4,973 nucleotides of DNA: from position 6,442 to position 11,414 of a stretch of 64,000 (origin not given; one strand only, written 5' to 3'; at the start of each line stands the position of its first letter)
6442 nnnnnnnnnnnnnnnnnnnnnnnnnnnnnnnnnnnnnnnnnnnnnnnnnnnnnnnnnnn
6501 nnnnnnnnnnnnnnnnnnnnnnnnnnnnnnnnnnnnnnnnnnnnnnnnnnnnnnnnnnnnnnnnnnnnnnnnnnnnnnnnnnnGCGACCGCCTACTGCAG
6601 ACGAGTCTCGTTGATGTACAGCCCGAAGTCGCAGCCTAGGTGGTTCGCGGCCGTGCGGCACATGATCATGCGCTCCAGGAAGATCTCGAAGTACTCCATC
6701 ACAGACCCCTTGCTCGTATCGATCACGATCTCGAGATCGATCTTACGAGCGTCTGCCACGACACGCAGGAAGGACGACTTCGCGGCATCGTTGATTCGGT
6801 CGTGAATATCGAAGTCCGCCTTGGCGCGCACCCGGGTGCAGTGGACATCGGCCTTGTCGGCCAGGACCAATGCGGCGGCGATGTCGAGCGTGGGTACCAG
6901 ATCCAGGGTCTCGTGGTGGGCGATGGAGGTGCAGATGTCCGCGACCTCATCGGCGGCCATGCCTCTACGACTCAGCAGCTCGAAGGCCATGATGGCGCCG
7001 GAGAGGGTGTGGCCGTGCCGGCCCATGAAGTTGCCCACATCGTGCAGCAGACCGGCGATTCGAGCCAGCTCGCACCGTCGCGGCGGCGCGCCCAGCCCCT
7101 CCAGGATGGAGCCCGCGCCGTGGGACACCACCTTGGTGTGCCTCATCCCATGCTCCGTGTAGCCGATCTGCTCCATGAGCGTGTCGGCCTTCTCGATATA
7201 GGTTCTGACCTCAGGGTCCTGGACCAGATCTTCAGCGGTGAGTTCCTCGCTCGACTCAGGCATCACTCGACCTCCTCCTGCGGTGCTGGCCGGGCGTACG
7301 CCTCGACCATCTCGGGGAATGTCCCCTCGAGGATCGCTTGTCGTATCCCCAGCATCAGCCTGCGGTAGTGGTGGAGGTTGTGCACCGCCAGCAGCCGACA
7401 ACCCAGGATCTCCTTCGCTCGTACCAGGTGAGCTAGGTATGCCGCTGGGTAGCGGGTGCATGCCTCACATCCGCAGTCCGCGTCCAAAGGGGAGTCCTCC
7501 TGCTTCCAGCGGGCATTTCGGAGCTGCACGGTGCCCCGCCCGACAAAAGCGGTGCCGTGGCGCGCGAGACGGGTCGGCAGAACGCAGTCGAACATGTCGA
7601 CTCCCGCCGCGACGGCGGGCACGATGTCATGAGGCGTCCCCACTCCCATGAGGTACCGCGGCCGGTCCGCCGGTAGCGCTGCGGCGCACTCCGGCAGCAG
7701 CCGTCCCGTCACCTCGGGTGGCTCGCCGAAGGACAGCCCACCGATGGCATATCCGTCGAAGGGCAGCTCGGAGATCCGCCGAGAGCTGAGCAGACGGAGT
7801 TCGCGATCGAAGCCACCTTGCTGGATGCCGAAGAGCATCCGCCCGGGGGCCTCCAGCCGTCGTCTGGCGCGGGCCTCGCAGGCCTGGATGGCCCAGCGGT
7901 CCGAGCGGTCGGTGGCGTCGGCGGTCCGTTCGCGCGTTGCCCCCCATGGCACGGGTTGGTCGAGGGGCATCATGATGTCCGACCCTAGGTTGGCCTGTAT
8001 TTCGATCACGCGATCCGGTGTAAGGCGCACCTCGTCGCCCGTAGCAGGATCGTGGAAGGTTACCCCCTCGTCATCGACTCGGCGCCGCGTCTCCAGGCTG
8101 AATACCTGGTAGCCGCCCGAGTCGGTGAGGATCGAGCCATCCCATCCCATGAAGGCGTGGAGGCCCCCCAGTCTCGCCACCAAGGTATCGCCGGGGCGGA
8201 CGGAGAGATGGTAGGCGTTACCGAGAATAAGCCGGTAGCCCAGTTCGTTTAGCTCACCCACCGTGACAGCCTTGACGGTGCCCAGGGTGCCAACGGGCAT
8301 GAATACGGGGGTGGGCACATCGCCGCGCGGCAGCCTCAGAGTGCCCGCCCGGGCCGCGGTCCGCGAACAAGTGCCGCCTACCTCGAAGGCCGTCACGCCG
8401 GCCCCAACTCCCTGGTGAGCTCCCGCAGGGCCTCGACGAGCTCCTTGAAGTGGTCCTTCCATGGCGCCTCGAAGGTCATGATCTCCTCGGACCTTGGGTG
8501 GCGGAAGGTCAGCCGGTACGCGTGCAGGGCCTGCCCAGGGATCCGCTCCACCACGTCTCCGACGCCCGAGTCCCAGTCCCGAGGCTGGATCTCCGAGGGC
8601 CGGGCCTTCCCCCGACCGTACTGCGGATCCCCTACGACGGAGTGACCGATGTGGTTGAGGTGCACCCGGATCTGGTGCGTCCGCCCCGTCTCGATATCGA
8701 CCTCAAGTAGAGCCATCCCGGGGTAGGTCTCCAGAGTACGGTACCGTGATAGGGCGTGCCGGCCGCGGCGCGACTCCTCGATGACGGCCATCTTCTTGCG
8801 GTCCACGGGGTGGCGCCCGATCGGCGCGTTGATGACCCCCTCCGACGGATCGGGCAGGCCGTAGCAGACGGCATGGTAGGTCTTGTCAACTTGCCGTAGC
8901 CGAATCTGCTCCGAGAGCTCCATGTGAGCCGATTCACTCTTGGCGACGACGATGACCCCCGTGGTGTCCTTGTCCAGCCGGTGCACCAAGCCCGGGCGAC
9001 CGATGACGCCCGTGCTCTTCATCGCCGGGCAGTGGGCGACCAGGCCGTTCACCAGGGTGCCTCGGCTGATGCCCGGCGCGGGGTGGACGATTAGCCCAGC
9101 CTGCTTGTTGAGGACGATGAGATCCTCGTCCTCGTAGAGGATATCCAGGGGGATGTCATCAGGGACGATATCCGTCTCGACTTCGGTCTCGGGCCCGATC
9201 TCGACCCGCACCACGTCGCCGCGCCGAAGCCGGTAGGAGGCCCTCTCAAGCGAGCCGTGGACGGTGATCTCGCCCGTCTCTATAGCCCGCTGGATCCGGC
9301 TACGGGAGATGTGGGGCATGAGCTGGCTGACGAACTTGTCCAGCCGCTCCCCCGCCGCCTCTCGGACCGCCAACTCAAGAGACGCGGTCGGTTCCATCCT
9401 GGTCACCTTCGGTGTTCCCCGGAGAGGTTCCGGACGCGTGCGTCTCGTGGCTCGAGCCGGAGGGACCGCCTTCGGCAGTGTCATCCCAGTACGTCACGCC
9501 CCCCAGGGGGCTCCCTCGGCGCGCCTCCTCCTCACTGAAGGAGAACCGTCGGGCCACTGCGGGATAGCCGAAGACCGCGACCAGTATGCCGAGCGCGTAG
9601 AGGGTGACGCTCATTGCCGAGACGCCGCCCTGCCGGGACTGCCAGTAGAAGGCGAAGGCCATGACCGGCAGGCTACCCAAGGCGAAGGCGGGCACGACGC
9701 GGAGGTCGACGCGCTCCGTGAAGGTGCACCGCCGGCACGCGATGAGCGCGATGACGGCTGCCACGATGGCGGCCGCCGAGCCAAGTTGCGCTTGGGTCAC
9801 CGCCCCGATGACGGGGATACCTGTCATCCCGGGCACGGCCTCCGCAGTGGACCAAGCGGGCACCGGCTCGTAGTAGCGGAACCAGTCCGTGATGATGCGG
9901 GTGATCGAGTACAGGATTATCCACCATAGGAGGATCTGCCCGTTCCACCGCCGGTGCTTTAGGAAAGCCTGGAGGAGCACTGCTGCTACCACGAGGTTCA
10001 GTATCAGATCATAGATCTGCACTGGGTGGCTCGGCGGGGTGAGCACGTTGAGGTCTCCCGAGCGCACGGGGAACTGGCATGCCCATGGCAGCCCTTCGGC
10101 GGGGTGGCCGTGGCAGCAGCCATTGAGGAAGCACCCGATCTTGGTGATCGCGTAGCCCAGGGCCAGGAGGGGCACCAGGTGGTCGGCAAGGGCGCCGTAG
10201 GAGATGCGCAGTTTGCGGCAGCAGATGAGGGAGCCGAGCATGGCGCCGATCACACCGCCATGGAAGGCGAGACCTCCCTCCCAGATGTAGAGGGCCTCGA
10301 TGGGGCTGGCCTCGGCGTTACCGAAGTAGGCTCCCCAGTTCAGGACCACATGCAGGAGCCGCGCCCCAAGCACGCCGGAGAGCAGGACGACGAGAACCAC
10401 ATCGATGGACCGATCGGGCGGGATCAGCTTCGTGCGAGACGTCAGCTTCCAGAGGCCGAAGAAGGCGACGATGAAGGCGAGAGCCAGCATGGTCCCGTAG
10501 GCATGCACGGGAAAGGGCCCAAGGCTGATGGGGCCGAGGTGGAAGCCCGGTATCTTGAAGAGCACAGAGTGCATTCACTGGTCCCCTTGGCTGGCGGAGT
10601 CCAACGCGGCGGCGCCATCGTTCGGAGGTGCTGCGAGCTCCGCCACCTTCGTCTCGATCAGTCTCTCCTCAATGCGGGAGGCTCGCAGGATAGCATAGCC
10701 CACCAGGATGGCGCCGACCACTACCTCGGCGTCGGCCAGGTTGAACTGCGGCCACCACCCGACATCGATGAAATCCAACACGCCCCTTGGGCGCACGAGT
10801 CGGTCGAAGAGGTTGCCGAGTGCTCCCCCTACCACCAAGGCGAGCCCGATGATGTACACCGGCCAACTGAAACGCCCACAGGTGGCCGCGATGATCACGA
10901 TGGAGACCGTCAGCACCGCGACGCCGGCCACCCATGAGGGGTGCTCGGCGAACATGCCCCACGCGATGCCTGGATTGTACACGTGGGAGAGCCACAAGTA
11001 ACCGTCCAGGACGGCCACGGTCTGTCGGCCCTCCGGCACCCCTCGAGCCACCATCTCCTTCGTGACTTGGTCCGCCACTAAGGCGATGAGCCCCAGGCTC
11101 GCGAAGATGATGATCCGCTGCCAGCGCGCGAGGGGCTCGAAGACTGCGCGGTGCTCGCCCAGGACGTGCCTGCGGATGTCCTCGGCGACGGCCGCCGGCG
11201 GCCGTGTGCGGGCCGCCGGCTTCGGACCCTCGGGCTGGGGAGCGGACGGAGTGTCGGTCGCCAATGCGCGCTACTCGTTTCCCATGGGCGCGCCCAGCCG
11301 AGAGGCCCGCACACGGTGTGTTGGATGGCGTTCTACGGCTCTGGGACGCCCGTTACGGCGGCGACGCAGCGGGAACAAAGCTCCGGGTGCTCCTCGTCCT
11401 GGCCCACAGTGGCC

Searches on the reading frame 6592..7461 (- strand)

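Call 29: search_protein_families(library=pfam, proteins=[window:6592-7461:-], max_evalue=0.0001)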
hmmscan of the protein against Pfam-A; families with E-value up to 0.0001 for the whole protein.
window:6592-7461:- (289 aa): 1 family
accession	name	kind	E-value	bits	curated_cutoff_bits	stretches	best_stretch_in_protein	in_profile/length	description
PF01966.28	HD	-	9.7e-07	29.5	22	1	107-188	3-90/116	HD domain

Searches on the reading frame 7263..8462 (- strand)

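Call 29: search_protein_families(library=pfam, proteins=[window:7263-8462:-], max_evalue=0.0001)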
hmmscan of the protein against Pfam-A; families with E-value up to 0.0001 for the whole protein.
window:7263-8462:- (399 aa): 1 family
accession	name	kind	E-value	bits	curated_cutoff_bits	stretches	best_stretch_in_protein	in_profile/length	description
PF01702.25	TGT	-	5.3e-142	473.5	26.3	1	36-391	2-353/357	Queuine tRNA-ribosyltransferase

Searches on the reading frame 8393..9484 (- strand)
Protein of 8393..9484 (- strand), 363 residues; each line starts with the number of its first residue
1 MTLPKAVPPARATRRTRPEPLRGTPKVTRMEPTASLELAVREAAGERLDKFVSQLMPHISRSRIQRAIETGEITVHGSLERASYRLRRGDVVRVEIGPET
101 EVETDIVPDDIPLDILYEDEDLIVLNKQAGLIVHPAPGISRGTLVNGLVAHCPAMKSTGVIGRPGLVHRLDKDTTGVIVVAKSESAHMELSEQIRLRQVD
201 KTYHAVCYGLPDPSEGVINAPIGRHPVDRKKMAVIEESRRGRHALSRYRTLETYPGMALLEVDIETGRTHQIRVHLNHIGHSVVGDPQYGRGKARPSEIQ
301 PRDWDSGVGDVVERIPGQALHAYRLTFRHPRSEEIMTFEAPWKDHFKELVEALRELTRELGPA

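Call 29: search_protein_families(library=pfam, proteins=[window:8393-9484:-], max_evalue=0.0001)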
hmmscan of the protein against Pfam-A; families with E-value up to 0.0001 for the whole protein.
window:8393-9484:- (363 aa): 2 families
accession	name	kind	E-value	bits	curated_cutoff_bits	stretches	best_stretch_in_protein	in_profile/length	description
PF00849.27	PseudoU_synth_2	-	8.6e-30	104.4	26.8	1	121-278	1-152/152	RNA pseudouridylate synthase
PF01479.30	S4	-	3.9e-09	36.5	22.8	1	46-92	1-48/48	S4 domain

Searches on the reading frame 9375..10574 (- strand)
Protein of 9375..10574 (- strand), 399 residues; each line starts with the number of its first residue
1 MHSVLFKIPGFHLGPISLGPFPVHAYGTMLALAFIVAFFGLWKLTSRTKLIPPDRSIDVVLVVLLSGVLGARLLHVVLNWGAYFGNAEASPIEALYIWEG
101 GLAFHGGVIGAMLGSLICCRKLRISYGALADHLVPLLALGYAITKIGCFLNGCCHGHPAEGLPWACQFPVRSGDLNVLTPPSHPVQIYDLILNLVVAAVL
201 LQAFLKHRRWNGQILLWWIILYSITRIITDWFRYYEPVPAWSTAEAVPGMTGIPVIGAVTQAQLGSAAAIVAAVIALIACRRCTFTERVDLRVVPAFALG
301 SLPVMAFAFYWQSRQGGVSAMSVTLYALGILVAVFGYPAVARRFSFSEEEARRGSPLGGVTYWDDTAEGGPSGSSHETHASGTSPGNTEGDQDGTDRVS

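Call 29: search_protein_families(library=pfam, proteins=[window:9375-10574:-], max_evalue=0.0001)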
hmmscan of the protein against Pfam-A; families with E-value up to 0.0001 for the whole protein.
window:9375-10574:- (399 aa): 1 family
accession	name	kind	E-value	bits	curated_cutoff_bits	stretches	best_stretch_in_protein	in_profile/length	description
PF01790.23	LGT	-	6e-51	173.5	24.9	1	16-278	4-239/240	Prolipoprotein diacylglyceryl transferase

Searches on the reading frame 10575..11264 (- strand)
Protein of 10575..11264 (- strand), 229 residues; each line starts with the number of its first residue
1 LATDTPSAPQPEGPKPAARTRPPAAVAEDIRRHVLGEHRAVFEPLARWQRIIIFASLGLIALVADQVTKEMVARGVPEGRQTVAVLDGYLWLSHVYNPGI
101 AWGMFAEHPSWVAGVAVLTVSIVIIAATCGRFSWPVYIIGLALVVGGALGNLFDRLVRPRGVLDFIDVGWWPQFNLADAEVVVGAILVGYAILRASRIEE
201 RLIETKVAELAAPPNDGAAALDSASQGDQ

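Call 29: search_protein_families(library=pfam, proteins=[window:10575-11264:-], max_evalue=0.0001)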
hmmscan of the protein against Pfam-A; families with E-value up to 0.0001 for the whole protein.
window:10575-11264:- (229 aa): 1 family
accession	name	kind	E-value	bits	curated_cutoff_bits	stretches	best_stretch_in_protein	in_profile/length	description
PF01252.23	Peptidase_A8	-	1.3e-28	100.4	25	1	59-193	3-141/142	Signal peptidase (SPase) II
